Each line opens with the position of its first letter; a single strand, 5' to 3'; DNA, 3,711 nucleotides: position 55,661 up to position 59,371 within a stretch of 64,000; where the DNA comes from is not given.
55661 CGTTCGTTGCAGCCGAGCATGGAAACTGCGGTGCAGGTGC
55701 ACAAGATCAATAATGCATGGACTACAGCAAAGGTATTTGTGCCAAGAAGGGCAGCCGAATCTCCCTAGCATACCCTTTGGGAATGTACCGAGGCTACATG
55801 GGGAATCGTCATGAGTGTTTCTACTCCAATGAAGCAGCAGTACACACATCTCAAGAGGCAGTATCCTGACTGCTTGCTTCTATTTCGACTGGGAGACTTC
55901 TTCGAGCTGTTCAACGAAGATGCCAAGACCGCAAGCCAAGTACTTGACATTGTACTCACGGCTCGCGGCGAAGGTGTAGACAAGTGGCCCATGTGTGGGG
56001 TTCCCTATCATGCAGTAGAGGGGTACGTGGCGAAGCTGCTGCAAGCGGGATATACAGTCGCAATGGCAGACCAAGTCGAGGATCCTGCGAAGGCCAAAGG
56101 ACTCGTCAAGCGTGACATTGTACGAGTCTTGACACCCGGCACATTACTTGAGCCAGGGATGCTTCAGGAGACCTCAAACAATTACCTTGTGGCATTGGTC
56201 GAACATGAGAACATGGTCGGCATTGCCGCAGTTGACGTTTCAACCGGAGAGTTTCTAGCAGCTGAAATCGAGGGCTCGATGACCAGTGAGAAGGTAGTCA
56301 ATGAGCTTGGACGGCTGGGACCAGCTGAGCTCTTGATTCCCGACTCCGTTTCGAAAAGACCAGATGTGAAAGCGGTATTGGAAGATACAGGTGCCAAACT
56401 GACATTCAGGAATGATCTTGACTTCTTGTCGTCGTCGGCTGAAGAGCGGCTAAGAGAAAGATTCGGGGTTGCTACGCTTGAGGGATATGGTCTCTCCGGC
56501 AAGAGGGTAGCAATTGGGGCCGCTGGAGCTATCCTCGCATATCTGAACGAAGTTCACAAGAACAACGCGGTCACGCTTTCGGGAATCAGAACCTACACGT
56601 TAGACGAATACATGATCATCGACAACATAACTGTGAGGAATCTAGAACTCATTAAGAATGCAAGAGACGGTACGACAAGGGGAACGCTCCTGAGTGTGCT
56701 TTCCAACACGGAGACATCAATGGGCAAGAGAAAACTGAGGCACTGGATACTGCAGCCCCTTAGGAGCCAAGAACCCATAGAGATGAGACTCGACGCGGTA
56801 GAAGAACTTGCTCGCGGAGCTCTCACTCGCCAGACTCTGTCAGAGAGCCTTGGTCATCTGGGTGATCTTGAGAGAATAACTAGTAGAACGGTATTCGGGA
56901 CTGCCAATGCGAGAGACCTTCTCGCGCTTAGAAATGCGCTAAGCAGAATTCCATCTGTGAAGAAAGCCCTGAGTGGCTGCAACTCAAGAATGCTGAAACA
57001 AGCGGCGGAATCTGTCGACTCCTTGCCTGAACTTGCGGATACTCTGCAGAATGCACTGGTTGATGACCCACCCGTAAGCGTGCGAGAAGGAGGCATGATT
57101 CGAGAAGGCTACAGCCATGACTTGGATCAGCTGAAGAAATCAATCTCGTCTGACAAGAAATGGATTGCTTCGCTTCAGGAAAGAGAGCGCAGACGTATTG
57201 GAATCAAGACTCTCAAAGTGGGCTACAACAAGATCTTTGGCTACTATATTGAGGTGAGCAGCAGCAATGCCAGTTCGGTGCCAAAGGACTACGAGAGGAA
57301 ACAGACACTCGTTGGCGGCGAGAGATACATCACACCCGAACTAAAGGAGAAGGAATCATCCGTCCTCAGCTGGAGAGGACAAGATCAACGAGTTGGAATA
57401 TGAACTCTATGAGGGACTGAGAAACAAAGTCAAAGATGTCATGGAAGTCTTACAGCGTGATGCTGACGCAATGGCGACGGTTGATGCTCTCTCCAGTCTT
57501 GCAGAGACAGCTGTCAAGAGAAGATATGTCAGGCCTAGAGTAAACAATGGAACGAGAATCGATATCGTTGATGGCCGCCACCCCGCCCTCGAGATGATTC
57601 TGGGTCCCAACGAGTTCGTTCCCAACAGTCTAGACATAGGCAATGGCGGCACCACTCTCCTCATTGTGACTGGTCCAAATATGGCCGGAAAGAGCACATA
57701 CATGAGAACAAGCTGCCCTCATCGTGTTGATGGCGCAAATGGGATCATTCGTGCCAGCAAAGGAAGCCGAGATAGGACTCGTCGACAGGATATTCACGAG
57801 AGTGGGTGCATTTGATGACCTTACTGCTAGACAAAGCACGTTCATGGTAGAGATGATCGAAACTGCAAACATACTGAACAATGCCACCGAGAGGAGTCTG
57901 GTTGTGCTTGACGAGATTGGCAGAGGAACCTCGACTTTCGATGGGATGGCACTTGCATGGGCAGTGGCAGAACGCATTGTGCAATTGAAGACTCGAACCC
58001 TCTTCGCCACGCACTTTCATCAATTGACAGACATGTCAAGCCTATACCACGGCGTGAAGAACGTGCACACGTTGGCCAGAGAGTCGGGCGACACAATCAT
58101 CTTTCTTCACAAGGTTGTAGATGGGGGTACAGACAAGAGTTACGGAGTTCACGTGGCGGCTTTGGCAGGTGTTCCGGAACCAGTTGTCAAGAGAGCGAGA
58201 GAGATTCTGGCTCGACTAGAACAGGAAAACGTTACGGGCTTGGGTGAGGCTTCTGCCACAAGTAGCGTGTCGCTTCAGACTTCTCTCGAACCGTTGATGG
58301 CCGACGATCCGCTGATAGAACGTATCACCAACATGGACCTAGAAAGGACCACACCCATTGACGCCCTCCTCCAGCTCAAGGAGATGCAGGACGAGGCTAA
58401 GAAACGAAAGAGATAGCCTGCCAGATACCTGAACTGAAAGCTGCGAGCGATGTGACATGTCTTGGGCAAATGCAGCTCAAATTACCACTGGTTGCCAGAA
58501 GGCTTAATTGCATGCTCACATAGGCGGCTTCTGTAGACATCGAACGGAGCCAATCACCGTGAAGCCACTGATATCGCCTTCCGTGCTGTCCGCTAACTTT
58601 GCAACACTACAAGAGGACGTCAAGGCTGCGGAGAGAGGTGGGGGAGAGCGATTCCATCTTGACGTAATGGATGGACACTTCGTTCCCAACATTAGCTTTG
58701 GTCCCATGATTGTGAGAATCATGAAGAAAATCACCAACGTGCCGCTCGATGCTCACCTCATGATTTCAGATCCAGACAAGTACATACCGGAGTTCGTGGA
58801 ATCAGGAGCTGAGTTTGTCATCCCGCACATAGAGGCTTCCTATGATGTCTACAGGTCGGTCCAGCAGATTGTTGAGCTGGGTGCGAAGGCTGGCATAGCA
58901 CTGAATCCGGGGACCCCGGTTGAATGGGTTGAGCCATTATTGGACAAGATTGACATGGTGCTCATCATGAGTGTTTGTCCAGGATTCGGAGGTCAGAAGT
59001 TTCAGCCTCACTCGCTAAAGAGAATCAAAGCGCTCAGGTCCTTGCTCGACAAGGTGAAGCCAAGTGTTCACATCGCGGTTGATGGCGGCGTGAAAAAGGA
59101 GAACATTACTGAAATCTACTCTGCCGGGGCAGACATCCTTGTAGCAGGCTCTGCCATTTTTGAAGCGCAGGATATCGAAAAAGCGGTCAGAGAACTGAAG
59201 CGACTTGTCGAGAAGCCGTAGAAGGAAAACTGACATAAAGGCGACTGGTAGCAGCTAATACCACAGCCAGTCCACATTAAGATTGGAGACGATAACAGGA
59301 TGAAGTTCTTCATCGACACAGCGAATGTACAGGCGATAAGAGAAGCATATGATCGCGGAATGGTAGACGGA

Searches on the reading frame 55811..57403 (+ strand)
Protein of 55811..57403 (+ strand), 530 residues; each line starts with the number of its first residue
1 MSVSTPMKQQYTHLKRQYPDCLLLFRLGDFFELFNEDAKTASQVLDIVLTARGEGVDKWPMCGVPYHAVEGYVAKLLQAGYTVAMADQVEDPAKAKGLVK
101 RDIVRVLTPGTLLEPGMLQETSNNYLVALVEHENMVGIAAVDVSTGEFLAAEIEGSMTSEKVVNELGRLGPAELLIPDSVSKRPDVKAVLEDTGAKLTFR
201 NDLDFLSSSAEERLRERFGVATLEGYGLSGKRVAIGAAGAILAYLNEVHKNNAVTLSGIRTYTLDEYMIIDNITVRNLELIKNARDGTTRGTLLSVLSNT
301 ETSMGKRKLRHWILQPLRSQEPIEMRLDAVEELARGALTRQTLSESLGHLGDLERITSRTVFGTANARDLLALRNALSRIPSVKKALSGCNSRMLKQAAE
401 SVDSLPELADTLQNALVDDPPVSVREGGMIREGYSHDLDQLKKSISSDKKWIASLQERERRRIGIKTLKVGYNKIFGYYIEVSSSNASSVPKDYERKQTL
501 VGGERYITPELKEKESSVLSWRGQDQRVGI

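Call 10: search_protein_families(library=pfam, proteins=[window:55811-57403:+], max_evalue=0.01)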
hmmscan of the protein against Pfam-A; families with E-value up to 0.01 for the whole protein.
window:55811-57403:+ (530 aa): 4 families
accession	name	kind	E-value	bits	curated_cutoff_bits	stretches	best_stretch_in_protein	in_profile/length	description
PF05192.23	MutS_III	-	2.3e-43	149.2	34.1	1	274-455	2-155/194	MutS domain III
PF01624.25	MutS_I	-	8e-42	142.5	20.6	1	5-114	1-111/113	MutS domain I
PF05190.23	MutS_IV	-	9.6e-29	100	22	1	433-520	1-88/92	MutS family domain IV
PF05188.22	MutS_II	-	6.5e-26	91.8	25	1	124-252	1-128/133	MutS domain II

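Call 19: find_related_loci(query=window:55811-57400:+, collection=genome_contigs, flank=6000)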
Query window:55811-57400:+ (530 aa) in genome_contigs; peptide patterns used: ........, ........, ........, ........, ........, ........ (x = any residue, [..] = any of these).
596 stretches matched a pattern (row limit reached: there are more); 581 encode a relative of the query (tblastn E <= 1e-3); the best 80 are kept; 80 distinct loci.
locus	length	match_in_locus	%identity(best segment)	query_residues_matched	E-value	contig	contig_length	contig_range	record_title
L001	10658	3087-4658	86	1-526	0e+0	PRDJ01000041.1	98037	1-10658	MAG: Candidatus Thorarchaeota archaeon isolate OWC5 Thor_OWC5_041, whole genome shotgun sequence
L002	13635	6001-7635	46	5-520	3e-157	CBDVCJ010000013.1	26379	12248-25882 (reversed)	MAG TPA_asm: uncultured Thermoplasmata archaeon isolate SRR22302367_concoct_193 genome assembly, contig: ERZ26661968.817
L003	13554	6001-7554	44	5-528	6e-152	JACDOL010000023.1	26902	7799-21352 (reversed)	MAG: Desulfotomaculum sp. isolate GB_MAG20_002 c_000000001287, whole genome shotgun sequence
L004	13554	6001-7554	46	1-520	1e-149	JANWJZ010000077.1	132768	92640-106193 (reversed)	MAG: Halanaerobiales bacterium isolate CRAIB_MAG80 c_000000086275, whole genome shotgun sequence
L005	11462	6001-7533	45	1-519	2e-148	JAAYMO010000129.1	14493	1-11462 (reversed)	MAG: Clostridiales bacterium isolate AS20ysBPTH_38 42513_AS20, whole genome shotgun sequence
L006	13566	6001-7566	45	1-520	1e-147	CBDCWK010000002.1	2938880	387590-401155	MAG: Phototrophicaceae bacterium isolate f32f1df0-09ca-4fe9-aa92-803c8eb7a2e4 genome assembly, contig: contig_2, whole g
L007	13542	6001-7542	44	5-519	2e-146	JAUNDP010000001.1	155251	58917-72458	MAG: Eubacteriales bacterium isolate S23M_St_10 NODE_20_length_155251_cov_11.029872, whole genome shotgun sequence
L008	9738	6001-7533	44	5-519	6e-146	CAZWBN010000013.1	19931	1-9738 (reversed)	MAG TPA_asm: uncultured Clostridia bacterium isolate binchicken_co6_404 genome assembly, contig: NODE_2675_length_19931_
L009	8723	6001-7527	46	5-520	7e-146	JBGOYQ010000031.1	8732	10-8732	MAG: Anaerolineae bacterium isolate OBJ_0618_130150_4 k141_7627995_length_8732_cov_32.8408, whole genome shotgun sequenc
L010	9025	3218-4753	46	5-519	1e-145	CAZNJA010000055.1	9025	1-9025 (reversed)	MAG TPA_asm: uncultured bacterium isolate binchicken_co100_405 genome assembly, contig: NODE_12461_length_9025_cov_5.278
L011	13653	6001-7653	45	5-528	3e-145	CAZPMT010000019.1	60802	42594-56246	MAG TPA_asm: uncultured Nitrospiraceae bacterium isolate SRP302447_co3_797 genome assembly, contig: NODE_1347_length_608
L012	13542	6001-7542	44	5-519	6e-145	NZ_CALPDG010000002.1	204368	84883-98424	Mediterraneibacter agrestimuris strain DSM 111629 NODE_2_length_204368_cov_16.093426, whole genome shotgun sequence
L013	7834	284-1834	44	1-519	3e-144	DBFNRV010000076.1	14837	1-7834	MAG TPA_asm: Christensenellales bacterium isolate MAG1283 contig76, whole genome shotgun sequence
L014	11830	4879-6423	45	4-520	8e-144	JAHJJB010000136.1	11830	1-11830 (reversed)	MAG: Proteobacteria bacterium isolate Modern_marine_rock_biofilm.mb.18 Modern_marine_rock.mb.18_k141_411808, whole genom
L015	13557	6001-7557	43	1-520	1e-143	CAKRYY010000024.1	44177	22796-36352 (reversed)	MAG: uncultured Lachnospiraceae bacterium isolate REFINED_METABAT215_TOP10_CONTIGS_1500_ASSEMBLY_K77_MERGED__Hadza_MoBio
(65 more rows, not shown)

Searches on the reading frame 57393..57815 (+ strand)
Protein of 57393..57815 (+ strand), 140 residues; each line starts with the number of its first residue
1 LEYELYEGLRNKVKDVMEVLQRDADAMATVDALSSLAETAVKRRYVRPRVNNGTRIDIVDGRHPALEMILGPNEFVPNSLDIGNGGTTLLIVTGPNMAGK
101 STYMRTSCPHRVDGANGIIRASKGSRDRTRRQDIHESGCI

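Call 10: search_protein_families(library=pfam, proteins=[window:57393-57815:+], max_evalue=0.01)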
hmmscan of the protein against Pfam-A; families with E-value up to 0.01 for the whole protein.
window:57393-57815:+ (140 aa): 3 families
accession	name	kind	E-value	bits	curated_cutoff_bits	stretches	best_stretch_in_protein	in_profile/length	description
PF00488.27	MutS_V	-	3.2e-05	24.4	30.2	1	90-108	1-19/188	MutS domain V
PF13514.12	AAA_27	-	0.00011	22.3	22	1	75-105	14-44/206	AAA domain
PF05192.23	MutS_III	-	0.00082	20.2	34.1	1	1-37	158-194/194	MutS domain III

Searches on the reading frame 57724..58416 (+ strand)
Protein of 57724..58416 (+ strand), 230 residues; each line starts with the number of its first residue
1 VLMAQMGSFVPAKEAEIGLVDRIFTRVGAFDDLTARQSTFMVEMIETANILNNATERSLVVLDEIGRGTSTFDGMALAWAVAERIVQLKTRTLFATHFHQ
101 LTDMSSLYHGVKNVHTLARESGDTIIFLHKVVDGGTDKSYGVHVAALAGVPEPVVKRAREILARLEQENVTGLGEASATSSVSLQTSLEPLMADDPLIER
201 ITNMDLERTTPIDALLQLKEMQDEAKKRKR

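Call 10: search_protein_families(library=pfam, proteins=[window:57724-58416:+], max_evalue=0.01)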
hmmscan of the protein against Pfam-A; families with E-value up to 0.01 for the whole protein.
window:57724-58416:+ (230 aa): 1 family
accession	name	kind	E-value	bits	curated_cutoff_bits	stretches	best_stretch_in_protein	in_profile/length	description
PF00488.27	MutS_V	-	8.1e-70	235.1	30.2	1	2-166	23-188/188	MutS domain V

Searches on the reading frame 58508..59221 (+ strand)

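Call 10: search_protein_families(library=pfam, proteins=[window:58508-59221:+], max_evalue=0.01)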
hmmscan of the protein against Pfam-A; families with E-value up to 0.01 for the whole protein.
window:58508-59221:+ (237 aa): 5 families
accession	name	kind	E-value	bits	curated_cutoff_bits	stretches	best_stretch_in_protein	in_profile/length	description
PF00834.25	Ribul_P_3_epim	-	2.2e-74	249.6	21.1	1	22-218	2-198/198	Ribulose-phosphate 3 epimerase family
PF00215.30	OMPdecase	-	6.6e-05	23.3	27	1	158-229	148-220/221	Orotidine 5'-phosphate decarboxylase / HUMPS family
PF01729.25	QRPTase_C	-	0.00098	19.3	23.1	1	171-222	112-163/169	Quinolinate phosphoribosyl transferase, C-terminal domain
PF01180.27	DHO_dh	-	0.007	16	27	1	159-229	216-286/291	Dihydroorotate dehydrogenase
PF00977.27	His_biosynth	-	0.0098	15.8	23.6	0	173-224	62-112/228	Histidine biosynthesis protein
